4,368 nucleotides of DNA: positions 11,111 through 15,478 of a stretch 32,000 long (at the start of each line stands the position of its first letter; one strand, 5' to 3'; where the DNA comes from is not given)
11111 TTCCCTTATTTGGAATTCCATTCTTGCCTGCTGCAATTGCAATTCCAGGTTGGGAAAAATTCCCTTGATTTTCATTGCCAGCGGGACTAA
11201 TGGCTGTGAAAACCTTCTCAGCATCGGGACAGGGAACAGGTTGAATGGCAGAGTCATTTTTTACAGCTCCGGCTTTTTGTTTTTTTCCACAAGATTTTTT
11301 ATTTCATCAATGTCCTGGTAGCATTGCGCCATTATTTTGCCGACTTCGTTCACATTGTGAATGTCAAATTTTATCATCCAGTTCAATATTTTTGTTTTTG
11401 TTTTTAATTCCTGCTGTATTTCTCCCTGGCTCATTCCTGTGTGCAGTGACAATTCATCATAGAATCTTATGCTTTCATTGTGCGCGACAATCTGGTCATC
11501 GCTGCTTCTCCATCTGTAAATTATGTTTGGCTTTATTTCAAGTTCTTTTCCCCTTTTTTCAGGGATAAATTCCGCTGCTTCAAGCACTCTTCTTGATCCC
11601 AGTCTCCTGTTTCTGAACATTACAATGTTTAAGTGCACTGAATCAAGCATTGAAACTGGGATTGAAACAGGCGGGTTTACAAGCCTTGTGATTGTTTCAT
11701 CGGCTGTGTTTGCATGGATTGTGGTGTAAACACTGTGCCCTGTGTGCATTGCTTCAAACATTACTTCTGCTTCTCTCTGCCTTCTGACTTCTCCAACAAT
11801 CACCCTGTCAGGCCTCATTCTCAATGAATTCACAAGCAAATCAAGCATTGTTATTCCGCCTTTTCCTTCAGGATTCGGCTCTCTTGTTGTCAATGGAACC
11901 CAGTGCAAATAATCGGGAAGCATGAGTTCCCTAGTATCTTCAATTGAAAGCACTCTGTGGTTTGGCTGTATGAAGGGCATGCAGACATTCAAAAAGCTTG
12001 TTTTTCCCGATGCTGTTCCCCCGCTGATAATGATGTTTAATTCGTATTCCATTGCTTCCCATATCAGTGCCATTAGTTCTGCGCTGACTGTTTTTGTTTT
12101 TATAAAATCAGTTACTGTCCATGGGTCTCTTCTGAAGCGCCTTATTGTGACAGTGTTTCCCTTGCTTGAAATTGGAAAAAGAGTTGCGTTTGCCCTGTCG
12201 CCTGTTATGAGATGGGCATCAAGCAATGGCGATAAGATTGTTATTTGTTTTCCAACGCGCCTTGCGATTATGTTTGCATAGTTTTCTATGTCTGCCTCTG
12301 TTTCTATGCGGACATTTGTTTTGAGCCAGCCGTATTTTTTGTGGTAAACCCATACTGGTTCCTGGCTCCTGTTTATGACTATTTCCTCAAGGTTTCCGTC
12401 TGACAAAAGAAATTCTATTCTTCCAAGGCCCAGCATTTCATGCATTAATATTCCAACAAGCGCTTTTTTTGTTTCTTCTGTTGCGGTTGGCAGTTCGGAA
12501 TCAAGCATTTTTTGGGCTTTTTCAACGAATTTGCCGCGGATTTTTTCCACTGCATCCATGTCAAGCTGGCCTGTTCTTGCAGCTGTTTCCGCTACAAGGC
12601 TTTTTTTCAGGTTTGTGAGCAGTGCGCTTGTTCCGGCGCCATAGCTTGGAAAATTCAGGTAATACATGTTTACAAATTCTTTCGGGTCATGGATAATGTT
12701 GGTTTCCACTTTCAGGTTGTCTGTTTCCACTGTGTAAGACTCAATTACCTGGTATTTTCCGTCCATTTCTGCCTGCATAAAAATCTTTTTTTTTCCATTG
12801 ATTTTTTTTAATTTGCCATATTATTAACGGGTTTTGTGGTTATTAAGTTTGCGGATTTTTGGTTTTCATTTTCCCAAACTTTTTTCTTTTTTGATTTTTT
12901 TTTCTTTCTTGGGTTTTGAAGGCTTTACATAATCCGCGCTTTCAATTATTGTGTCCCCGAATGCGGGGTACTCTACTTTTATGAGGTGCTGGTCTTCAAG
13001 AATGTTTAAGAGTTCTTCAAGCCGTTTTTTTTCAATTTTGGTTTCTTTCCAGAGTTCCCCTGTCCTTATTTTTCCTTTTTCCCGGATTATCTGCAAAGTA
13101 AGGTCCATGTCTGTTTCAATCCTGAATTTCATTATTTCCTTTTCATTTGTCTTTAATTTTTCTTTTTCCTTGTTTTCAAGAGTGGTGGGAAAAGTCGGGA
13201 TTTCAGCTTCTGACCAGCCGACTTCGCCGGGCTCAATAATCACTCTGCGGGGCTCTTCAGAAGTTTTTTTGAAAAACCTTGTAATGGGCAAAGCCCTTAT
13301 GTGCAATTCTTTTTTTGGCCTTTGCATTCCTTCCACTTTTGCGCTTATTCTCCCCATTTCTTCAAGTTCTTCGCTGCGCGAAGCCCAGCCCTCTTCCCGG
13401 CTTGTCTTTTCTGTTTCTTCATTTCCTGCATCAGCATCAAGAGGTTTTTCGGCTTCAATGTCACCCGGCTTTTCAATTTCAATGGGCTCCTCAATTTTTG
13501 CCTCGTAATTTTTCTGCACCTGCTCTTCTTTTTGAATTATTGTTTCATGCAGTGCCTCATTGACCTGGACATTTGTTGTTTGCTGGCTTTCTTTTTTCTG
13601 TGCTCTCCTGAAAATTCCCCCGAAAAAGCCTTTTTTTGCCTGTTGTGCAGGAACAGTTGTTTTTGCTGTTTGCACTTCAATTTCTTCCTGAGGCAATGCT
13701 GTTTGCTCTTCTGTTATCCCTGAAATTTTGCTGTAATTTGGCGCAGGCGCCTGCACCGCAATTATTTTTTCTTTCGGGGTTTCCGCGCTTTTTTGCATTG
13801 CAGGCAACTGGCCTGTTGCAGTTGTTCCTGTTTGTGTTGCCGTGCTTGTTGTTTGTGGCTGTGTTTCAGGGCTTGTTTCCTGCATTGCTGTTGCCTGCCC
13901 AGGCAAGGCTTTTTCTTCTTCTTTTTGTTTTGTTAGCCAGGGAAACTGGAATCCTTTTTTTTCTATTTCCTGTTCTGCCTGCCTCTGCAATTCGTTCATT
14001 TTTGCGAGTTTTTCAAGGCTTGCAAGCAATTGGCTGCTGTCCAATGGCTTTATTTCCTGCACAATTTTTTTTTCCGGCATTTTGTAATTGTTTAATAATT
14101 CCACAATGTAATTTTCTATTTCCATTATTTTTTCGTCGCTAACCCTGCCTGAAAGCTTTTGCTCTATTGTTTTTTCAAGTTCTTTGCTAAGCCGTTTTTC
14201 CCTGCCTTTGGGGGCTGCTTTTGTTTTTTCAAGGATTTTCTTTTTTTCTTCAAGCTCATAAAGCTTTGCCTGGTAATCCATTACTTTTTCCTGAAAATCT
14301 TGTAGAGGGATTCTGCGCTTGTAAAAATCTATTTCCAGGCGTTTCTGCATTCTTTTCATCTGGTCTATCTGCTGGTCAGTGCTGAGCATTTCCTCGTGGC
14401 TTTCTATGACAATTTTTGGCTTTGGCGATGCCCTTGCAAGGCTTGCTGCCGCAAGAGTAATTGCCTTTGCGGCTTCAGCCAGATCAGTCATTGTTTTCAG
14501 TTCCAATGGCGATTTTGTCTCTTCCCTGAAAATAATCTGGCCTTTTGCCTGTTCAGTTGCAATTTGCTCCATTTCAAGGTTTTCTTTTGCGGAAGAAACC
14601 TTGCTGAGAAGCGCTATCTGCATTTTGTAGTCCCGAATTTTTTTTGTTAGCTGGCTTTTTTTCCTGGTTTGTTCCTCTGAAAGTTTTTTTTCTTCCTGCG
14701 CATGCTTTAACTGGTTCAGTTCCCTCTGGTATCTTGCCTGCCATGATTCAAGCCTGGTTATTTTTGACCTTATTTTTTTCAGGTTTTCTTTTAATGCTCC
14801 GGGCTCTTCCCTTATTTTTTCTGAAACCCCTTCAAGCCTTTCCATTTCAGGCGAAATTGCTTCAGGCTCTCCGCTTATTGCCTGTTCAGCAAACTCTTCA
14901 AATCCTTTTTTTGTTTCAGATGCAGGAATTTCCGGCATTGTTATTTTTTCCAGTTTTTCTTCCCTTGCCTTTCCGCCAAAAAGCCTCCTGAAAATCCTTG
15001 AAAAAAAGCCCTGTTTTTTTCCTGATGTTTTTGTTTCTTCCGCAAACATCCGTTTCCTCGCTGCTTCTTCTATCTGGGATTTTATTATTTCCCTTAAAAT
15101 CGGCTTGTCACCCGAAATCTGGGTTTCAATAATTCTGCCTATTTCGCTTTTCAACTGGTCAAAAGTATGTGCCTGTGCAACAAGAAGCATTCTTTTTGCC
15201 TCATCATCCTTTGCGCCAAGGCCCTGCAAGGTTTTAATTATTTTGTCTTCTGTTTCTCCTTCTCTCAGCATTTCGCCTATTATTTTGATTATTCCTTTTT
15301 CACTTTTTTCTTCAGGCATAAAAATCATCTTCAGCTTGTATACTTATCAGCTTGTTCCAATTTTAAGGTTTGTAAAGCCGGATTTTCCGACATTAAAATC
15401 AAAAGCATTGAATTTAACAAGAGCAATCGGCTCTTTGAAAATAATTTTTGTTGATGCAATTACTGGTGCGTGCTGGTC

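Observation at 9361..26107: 17-kb co-directional Epd/Tad-like archaeal type IV pilus operon with an uncharacterised accessory set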

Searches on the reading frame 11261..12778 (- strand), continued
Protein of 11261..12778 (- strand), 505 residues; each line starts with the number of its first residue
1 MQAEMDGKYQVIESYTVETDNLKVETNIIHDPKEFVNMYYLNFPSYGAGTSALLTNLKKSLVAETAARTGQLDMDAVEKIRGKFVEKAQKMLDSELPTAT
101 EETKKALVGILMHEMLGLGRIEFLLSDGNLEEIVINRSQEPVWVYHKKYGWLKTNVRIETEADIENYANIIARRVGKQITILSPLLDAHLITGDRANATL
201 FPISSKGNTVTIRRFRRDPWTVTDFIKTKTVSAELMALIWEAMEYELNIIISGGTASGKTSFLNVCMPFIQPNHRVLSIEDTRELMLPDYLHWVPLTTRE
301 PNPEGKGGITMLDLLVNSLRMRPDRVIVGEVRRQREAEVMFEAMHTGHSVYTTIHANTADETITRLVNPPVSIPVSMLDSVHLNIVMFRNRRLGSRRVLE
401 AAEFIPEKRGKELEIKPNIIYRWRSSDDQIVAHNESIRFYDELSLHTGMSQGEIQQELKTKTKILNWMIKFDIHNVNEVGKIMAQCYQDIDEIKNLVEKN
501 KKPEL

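Call 46: search_solved_structures(query=window:11261-12778:-, max_evalue=1e-40, show_alignments=5)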
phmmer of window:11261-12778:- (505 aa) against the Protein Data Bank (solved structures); distinct sequences matched with E-value up to 1e-40: 6.
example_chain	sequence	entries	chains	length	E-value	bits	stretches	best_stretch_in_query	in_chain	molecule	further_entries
2oap_1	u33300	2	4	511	4.1e-68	233.6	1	10-489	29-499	Type II secretion system protein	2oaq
4ii7_A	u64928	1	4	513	1.9e-51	178.6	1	105-482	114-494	FlaI ATPase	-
4ihq_A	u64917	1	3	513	1.2e-50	176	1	105-482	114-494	FlaI ATPase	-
8rkd_E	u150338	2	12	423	5.7e-49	170.4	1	69-405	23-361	Pilus assembly ATPase CpaF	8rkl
8rjf_A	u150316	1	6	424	5.8e-49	170.4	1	69-405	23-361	Pilus assembly ATPase CpaF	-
9e24_A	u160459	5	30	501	8.7e-49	169.8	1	68-405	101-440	CpaF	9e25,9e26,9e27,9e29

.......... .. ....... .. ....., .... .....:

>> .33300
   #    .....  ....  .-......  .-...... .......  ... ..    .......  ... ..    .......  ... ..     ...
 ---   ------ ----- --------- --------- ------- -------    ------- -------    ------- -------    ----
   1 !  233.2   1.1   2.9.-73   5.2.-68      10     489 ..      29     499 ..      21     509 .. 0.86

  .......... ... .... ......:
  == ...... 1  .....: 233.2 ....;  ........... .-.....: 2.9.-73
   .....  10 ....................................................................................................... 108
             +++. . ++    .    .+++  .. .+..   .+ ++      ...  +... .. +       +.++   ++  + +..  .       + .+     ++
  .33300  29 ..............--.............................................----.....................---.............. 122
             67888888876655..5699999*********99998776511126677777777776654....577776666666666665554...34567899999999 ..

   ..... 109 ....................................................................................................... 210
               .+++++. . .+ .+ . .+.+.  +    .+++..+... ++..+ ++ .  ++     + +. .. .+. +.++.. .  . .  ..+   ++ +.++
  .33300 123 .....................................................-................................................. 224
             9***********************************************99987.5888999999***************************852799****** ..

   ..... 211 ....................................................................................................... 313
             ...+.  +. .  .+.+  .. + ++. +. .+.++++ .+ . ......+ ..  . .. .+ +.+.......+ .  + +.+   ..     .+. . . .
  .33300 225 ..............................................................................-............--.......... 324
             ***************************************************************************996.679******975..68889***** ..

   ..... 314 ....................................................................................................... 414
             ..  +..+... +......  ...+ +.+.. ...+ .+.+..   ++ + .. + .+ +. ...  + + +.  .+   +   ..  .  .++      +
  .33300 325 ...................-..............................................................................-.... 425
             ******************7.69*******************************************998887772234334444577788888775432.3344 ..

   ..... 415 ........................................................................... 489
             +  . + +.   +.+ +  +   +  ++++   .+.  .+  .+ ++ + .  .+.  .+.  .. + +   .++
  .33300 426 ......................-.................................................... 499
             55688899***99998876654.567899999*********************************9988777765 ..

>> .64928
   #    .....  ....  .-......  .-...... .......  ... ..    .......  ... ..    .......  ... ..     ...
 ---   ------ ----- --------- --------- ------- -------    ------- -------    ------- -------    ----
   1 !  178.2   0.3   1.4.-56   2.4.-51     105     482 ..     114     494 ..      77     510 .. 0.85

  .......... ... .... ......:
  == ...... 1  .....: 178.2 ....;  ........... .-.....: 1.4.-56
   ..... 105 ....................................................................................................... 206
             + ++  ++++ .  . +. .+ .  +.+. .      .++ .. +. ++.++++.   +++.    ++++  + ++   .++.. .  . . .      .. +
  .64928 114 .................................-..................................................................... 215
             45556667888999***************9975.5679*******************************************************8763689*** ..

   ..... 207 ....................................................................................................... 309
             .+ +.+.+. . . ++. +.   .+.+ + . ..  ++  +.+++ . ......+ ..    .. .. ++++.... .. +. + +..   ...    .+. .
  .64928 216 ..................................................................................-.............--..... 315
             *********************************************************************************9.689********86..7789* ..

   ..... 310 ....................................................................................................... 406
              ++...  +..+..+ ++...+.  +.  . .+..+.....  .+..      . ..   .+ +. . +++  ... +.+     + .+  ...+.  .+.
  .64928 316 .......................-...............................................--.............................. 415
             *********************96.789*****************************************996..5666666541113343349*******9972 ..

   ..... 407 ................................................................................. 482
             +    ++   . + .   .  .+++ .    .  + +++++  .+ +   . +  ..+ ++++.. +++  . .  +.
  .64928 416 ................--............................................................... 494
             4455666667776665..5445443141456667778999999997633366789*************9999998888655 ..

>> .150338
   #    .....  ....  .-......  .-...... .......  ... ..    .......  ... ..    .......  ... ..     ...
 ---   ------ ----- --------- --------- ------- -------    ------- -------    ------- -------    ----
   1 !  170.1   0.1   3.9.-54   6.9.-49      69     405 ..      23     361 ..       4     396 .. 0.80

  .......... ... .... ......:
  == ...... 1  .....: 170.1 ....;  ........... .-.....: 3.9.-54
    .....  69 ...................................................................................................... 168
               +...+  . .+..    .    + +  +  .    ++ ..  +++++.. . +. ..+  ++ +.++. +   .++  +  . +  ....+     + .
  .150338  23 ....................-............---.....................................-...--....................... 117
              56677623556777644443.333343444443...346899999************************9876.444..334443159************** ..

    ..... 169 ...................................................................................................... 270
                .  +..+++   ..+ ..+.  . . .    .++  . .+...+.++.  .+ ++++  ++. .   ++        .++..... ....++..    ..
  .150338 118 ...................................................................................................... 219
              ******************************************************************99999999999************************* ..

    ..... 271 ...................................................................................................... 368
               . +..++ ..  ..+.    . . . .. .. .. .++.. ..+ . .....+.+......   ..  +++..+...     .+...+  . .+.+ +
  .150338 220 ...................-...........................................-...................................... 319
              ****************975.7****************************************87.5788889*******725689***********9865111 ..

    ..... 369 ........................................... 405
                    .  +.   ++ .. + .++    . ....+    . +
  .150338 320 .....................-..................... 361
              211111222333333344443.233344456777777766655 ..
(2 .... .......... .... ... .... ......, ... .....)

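Call 54: search_protein_families(library=pfam, proteins=[L018:7043-7906:+, L021:879-1739:+, L065:20169-21047:-, L065:18101-18898:-, L031:13536-14366:-, L021:19509-20039:-, L031:19616-20182:-, L082:20695-21240:-, L080:18572-19243:-], max_evalue=0.1)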
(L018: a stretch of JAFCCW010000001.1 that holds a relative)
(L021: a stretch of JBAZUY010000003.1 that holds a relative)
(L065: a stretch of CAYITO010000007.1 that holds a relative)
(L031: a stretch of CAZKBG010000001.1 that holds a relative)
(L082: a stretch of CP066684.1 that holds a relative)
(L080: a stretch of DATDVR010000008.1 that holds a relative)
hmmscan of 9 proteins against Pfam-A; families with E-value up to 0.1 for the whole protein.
L018:7043-7906:+ (287 aa): 2 families
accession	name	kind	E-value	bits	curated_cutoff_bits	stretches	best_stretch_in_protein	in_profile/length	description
PF12698.13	ABC2_membrane_3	-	2.5e-23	83.2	31.6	1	48-262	148-345/347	ABC-2 family transporter protein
PF01061.29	ABC2_membrane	-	0.00061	19.8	26.9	1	5-199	4-175/211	ABC-2 type transporter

L021:879-1739:+ (286 aa): 1 family
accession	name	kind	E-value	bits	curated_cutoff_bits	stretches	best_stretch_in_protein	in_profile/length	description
PF03857.18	Colicin_im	-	0.00024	21.5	25.8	1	110-150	35-75/138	Colicin immunity protein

L065:20169-21047:- (292 aa): 2 families
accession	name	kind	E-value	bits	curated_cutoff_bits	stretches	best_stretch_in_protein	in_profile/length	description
PF01040.23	UbiA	-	1.1e-26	94.1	34.2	1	49-271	22-238/250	UbiA prenyltransferase family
PF17431.7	YpmT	-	0.037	14.5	25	1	47-77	8-35/60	Uncharacterized YmpT-like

L065:18101-18898:- (265 aa): 1 family
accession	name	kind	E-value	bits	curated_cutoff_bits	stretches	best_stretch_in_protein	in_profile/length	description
PF01944.22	SpoIIM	-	4.3e-12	46.7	26.9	1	94-258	3-159/163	Stage II sporulation protein M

L031:13536-14366:- (276 aa): 3 families
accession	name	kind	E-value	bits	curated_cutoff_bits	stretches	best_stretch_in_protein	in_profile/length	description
PF01544.23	CorA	-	2.4e-34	119.4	27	1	59-268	79-292/292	CorA-like Mg2+ transporter protein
PF20990.2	DUF2207_C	-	0.018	15.2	33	1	131-267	58-185/247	Predicted membrane protein (DUF2207) C-terminal domain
PF06687.17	SUR7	-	0.036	14.2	29.6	1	184-265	81-154/201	SUR7/PalI family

L021:19509-20039:- (176 aa): 0 families

L031:19616-20182:- (188 aa): 0 families

L082:20695-21240:- (181 aa): 1 family
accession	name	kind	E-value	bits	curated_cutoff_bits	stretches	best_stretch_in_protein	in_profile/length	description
PF07156.20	Prenylcys_lyase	-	0.073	12.5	27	1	66-96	322-352/363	Prenylcysteine lyase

L080:18572-19243:- (223 aa): 1 family
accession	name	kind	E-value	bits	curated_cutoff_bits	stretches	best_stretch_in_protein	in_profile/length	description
PF05552.17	MS_channel_1st_1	-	1.3e-11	44.6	22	2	15-62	2-49/50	Mechanosensitive ion channel, conserved TM helix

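Call 93: search_protein_families(library=pfam, proteins=[P0013], max_evalue=10)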
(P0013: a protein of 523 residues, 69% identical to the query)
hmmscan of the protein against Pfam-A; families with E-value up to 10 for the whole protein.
P0013 (523 aa): 10 families
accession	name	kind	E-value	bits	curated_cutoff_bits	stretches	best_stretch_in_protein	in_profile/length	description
PF00437.27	T2SSE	-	8e-37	127.2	24.9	1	209-376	99-257/370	Type II/IV secretion system protein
PF23989.1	PilB3_C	-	6e-06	26.8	27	1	446-507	11-72/83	PilB3-like, C-terminal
PF01580.24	FtsK_SpoIIIE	-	0.0056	16.6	24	1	240-273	29-58/221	FtsK/SpoIIIE family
PF00270.35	DEAD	-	0.016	15.4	26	1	253-294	13-58/167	DEAD/DEAH box helicase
PF11951.13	Fungal_trans_2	-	0.043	13.1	21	1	68-120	42-100/384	Fungal specific transcription factor domain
PF13401.12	AAA_22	-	0.09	13.5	27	1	253-341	4-95/130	AAA domain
PF20466.3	MmeI_TRD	-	0.11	12.2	27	1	45-147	68-175/207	MmeI, target recognition domain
PF13245.12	AAA_19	-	0.14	12.8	25.1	1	254-282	11-39/134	AAA domain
PF04665.18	Pox_A32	-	0.17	11.8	22.8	1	252-272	11-31/242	Poxvirus A32 protein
PF13191.12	AAA_16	-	0.18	12.7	32.6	1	256-307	26-75/167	AAA ATPase domain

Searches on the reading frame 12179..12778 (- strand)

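Call 93: search_protein_families(library=pfam, proteins=[window:12179-12778:-], max_evalue=10)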
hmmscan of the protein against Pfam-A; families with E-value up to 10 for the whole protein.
window:12179-12778:- (200 aa): 1 family
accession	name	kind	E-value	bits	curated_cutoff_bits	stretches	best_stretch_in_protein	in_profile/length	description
PF02829.19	3H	-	0.0011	19.6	25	1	142-195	27-80/97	3H domain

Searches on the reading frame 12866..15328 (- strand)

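Call 4: search_protein_families(library=pfam, proteins=[window:12866-15328:-], max_evalue=0.01)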
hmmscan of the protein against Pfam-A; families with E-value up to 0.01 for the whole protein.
window:12866-15328:- (820 aa): 1 family
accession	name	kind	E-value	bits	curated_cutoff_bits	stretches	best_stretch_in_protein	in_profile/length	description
PF02002.24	TFIIE_alpha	-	0.0002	21.6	22.9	1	731-786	5-60/105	TFIIE alpha subunit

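Call 5: search_protein_families(library=ncbifam, proteins=[window:12866-15328:-], max_evalue=0.01)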
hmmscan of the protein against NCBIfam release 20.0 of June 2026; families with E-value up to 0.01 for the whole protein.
window:12866-15328:- (820 aa): 0 families
